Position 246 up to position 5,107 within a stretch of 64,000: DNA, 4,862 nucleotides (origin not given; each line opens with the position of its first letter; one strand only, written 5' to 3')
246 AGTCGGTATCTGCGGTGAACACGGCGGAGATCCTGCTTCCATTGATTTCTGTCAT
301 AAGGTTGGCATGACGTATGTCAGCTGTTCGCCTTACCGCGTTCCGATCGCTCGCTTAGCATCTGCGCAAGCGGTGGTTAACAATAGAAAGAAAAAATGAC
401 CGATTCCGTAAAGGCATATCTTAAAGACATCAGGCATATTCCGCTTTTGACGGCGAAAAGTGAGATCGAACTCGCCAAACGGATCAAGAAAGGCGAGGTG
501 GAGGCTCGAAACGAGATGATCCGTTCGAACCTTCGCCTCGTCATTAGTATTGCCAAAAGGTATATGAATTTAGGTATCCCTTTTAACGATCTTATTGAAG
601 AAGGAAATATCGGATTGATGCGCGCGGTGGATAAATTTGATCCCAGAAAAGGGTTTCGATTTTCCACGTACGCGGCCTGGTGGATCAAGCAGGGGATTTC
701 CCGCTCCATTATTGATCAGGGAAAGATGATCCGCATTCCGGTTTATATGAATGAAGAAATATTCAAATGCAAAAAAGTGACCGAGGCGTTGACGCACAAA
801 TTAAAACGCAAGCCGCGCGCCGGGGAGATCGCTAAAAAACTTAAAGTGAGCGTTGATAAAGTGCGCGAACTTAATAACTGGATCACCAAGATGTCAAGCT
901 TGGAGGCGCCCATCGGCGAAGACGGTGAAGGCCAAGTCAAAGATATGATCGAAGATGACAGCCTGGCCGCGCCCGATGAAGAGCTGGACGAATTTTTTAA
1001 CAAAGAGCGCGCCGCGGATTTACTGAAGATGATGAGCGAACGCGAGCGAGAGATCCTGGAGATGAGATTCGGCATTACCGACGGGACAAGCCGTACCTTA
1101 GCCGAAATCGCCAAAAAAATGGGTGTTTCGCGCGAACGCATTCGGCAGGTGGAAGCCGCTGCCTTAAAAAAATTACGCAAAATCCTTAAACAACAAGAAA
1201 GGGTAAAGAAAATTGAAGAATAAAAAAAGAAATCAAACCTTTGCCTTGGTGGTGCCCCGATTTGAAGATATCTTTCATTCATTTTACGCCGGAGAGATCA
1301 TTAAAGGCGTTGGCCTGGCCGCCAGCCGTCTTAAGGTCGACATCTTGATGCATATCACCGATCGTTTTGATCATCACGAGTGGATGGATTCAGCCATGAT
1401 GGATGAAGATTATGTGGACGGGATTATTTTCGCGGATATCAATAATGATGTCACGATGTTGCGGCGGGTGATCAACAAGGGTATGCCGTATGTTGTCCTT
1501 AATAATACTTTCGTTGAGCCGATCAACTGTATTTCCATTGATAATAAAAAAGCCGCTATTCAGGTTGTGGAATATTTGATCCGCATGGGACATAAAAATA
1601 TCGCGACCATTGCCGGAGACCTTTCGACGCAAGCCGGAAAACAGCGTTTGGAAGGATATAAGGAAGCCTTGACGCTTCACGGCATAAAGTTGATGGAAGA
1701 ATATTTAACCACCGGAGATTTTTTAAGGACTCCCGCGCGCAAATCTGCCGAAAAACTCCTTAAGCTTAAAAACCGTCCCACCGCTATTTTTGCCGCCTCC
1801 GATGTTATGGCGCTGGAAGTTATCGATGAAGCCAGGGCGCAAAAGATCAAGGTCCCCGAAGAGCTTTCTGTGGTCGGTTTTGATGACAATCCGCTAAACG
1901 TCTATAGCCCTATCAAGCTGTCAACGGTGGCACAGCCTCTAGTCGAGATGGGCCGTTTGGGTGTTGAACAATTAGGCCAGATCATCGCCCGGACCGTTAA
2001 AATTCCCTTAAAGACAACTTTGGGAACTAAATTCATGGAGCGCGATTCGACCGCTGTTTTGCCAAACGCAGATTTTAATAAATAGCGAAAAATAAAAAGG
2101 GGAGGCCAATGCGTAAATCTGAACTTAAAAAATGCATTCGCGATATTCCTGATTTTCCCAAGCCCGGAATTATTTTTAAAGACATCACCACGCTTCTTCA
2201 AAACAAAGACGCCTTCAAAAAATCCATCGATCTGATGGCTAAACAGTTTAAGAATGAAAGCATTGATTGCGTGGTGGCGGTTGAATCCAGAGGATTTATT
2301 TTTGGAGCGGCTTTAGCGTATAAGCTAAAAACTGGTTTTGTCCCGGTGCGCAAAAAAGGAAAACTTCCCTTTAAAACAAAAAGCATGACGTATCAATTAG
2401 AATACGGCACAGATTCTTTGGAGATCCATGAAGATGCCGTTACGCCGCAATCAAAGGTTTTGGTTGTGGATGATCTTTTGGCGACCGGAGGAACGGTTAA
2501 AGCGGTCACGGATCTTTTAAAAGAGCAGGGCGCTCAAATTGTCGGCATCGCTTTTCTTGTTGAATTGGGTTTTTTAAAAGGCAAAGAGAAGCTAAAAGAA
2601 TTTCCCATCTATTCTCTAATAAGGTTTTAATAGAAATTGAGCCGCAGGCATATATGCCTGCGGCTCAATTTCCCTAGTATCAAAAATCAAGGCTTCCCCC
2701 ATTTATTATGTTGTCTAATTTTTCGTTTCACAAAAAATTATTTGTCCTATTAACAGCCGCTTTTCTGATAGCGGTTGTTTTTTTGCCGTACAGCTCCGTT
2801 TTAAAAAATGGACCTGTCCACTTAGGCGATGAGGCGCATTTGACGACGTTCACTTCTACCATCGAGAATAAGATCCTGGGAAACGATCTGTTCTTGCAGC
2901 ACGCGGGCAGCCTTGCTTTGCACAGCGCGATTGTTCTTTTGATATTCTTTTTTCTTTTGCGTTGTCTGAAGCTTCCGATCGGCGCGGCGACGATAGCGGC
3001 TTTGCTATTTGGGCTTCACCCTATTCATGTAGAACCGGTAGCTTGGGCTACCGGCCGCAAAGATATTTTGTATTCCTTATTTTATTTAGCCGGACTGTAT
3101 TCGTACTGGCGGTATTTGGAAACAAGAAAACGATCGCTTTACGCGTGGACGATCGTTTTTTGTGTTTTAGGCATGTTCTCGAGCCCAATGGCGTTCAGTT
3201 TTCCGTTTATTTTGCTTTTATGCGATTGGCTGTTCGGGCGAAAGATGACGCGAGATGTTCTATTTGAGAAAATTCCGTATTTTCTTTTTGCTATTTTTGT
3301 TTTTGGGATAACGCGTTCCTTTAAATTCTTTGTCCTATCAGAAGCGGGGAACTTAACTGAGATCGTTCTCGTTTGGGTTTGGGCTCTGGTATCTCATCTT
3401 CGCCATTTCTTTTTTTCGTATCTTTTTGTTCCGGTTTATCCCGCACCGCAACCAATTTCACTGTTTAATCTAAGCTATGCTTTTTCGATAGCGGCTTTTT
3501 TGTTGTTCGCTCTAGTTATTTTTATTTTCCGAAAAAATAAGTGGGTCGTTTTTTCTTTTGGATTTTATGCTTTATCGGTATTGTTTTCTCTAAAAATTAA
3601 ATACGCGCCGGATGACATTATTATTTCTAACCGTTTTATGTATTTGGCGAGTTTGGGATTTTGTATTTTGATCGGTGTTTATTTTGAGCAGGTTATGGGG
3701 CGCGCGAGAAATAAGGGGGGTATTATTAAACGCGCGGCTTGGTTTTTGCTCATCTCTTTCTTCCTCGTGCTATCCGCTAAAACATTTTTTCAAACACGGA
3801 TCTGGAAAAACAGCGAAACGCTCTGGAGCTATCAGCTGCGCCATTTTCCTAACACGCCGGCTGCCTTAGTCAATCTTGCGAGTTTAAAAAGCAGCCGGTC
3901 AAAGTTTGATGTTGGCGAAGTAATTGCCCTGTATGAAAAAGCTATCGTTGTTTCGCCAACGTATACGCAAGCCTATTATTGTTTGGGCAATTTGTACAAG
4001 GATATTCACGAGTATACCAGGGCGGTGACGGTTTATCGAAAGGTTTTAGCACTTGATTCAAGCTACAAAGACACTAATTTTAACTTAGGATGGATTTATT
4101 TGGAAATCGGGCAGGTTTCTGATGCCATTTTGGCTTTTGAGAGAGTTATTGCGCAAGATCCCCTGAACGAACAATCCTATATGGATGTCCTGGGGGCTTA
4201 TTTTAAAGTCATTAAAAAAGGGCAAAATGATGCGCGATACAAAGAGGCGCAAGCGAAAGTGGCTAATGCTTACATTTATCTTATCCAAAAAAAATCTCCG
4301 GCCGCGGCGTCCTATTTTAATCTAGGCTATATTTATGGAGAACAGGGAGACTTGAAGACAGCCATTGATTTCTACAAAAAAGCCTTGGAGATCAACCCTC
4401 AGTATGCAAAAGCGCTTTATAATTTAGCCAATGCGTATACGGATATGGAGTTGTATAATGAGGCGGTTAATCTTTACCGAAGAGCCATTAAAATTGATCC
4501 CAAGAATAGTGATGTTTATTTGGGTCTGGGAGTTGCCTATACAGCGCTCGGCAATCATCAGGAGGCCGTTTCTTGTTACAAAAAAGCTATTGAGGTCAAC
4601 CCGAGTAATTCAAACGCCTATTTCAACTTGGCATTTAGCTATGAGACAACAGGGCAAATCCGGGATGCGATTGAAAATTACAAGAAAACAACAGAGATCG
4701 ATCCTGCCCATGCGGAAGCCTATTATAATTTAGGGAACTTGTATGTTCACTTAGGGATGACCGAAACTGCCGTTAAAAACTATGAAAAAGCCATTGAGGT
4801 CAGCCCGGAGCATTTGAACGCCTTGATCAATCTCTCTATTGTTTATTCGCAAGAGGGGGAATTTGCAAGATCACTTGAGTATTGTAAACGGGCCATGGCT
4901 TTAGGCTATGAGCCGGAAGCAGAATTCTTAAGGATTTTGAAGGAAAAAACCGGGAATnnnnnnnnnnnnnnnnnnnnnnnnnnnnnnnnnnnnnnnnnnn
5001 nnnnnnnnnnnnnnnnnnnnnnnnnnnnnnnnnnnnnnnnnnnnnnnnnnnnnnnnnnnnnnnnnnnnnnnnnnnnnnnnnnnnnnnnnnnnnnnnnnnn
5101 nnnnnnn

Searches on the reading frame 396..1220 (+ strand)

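Call 8: search_protein_families(library=pfam, proteins=[window:396-1220:+])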
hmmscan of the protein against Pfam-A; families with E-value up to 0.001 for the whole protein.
window:396-1220:+ (275 aa): 6 families
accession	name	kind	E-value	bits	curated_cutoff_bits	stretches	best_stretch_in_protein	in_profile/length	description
PF04539.22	Sigma70_r3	-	1.4e-20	73.6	25.3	1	120-195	1-76/78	Sigma-70 region 3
PF04542.20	Sigma70_r2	-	2.3e-20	72.6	24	1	41-108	1-68/71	Sigma-70 region 2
PF04545.22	Sigma70_r4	-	1.1e-17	63.7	24.1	1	210-262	2-50/50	Sigma-70, region 4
PF00140.25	Sigma70_r1_2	-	8.3e-14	51.7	22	1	3-34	1-32/34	Sigma-70 factor, region 1.2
PF13518.12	HTH_28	-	0.0004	20.9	25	0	233-252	13-32/52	Helix-turn-helix domain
PF01476.26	LysM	-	0.00081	19.7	20.9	0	145-161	12-28/43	LysM domain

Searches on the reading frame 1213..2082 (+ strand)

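Call 8: search_protein_families(library=pfam, proteins=[window:1213-2082:+])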
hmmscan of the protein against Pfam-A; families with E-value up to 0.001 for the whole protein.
window:1213-2082:+ (290 aa): 3 families
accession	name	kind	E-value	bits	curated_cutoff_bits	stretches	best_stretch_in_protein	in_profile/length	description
PF13377.12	Peripla_BP_3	-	7.8e-31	107.8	26.5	1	119-280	1-167/167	Periplasmic binding protein-like domain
PF00532.27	Peripla_BP_1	-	7.8e-22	78.5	22.2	1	22-259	13-254/281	Periplasmic binding proteins and sugar binding domain of LacI family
PF13407.12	Peripla_BP_4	-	2.5e-13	50.6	35.1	1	68-257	56-253/258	Periplasmic binding protein domain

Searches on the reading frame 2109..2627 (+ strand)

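Call 8: search_protein_families(library=pfam, proteins=[window:2109-2627:+])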
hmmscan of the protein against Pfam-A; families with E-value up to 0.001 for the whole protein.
window:2109-2627:+ (173 aa): 2 families
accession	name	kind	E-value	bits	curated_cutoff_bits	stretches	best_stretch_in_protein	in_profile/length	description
PF00156.33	Pribosyltran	-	1.3e-21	77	26.3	1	27-155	3-125/158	Phosphoribosyl transferase domain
PF14681.12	UPRTase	-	7.9e-05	22.7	27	1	111-158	118-164/206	Uracil phosphoribosyltransferase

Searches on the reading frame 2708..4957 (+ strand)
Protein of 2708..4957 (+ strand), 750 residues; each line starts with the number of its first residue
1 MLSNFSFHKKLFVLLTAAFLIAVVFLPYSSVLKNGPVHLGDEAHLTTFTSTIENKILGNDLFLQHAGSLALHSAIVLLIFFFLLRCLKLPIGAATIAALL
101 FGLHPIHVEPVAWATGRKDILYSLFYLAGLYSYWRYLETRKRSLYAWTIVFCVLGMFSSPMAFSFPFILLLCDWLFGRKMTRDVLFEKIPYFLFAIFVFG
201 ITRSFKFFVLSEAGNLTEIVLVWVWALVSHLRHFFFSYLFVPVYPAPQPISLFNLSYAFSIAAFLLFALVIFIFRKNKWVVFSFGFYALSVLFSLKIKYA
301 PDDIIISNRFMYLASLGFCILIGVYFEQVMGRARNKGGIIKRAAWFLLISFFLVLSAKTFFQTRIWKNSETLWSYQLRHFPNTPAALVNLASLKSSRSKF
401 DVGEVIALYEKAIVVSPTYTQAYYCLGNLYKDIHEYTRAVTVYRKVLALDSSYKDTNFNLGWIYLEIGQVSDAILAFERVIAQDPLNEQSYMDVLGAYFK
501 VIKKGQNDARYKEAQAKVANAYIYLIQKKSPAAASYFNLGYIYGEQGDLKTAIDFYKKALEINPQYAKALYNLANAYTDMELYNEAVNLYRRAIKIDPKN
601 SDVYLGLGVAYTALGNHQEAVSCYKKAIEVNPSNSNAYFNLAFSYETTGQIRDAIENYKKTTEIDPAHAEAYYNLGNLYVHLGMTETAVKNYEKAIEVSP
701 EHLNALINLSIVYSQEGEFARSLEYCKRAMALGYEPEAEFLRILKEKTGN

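Call 8: search_protein_families(library=pfam, proteins=[window:2708-4957:+])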
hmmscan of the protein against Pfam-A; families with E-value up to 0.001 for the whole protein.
window:2708-4957:+ (750 aa): 39 families (the best 25 are shown)
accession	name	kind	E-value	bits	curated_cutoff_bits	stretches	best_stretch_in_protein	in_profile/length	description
PF00515.34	TPR_1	-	2.3e-67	220.7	27.8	6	533-566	1-34/34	Tetratricopeptide repeat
PF07719.23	TPR_2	-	3e-57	186.5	27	5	533-566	1-34/34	Tetratricopeptide repeat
PF13431.12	TPR_17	-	2.6e-56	183.7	24.4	5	623-656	1-34/34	Tetratricopeptide repeat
PF13414.12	TPR_11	-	3.4e-56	187.1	26.8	7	575-615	2-42/42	TPR repeat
PF13181.12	TPR_8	-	1.6e-54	177.9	25.7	5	533-566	1-34/34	Tetratricopeptide repeat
PF13424.12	TPR_12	-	1e-42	144.6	30.1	6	533-598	3-76/77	Tetratricopeptide repeat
PF14559.12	TPR_19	-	1e-38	131.9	25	5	583-638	7-61/68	Tetratricopeptide repeat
PF13176.12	TPR_7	-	6.9e-36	119.7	27.9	1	569-600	1-32/36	Tetratricopeptide repeat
PF13432.12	TPR_16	-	1.4e-34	118.6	32.7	3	571-632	1-62/65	Tetratricopeptide repeat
PF13428.12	TPR_14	-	8.7e-33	109.9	23.5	3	602-642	2-42/44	Tetratricopeptide repeat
PF13174.12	TPR_6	-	3.3e-29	99.9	26.3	0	670-701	1-32/33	Tetratricopeptide repeat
PF13374.12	TPR_10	-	3.9e-25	87.5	27.5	1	567-596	2-31/42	Tetratricopeptide repeat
PF23914.1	TPR_CcmH_CycH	-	1.2e-17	64.6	42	2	531-626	48-146/158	Cytochrome c-type biogenesis protein H TPR domain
PF13371.12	TPR_9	-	9.6e-15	54.8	35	0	659-702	19-62/73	Tetratricopeptide repeat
PF12895.13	ANAPC3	-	5.5e-14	52.7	27.2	2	528-592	18-81/82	Anaphase-promoting complex, cyclosome, subunit 3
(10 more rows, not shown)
